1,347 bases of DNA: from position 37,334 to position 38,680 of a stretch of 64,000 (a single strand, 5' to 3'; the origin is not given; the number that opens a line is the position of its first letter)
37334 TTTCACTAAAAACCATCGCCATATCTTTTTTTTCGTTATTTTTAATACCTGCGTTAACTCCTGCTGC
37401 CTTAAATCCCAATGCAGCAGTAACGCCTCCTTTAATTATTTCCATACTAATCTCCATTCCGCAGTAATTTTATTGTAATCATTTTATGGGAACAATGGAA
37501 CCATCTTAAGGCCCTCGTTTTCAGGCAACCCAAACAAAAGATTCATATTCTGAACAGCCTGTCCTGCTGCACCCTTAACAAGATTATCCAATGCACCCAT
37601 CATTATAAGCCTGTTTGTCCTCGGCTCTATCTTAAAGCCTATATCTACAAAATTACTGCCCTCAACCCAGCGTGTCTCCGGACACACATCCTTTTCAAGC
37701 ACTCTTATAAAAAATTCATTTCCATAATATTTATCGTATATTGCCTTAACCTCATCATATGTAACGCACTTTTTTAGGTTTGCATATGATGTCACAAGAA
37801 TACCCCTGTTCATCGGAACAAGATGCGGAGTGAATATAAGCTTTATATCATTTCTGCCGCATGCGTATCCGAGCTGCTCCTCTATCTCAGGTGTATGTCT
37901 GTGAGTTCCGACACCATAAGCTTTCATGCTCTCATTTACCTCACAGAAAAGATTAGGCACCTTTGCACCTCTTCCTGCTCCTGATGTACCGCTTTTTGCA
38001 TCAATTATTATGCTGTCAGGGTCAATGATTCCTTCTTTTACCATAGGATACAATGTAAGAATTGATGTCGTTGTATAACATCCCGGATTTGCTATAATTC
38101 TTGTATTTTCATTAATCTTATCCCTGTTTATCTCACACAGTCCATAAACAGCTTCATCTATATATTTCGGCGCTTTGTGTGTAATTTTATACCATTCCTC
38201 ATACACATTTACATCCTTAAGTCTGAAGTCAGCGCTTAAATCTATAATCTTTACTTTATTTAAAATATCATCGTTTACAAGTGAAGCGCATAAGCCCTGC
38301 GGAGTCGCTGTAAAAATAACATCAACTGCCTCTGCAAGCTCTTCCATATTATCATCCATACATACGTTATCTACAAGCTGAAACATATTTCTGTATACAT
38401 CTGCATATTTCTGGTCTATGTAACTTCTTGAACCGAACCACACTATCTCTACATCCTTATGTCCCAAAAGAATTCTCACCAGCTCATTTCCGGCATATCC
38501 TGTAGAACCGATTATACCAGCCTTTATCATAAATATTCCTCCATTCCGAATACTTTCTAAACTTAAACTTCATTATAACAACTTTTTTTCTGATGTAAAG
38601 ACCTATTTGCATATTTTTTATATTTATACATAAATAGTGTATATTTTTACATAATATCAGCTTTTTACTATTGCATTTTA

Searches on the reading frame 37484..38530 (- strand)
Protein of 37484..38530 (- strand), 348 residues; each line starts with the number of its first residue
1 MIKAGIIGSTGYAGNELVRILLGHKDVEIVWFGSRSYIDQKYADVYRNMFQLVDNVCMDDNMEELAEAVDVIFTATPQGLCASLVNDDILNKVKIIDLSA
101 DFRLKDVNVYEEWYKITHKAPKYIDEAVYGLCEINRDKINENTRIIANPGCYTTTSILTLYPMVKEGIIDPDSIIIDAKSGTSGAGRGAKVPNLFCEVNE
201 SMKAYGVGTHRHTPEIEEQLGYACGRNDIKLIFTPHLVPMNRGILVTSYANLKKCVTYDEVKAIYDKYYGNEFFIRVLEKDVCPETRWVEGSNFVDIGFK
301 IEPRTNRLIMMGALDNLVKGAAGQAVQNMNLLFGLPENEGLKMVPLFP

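Call 20: search_protein_families(library=ncbifam, proteins=[window:37484-38530:-], max_evalue=0.00001)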
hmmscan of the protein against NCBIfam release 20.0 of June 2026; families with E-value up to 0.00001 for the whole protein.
window:37484-38530:- (348 aa): 6 families
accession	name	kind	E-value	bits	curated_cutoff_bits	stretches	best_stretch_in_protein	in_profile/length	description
TIGR01850.1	argC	equivalog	2.6e-130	434.6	233.6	1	2-348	1-345/345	N-acetyl-gamma-glutamyl-phosphate reductase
TIGR01851.1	argC_other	equivalog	1.2e-27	97.1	229.85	1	124-335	86-310/310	N-acetyl-gamma-glutamyl-phosphate reductase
NF006416.0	PRK08664.1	subfamily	1.1e-20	74.1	232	1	2-332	4-343/350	aspartate-semialdehyde dehydrogenase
TIGR00978.1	asd_EA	equivalog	4.3e-16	58.9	301.2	1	2-332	1-340/342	aspartate-semialdehyde dehydrogenase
NF011456.0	PRK14874.1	equivalog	9.9e-10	37.9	223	0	132-203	111-180/346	aspartate-semialdehyde dehydrogenase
TIGR01296.1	asd_B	equivalog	3.9e-06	26.2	324.2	0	132-189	106-163/339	aspartate-semialdehyde dehydrogenase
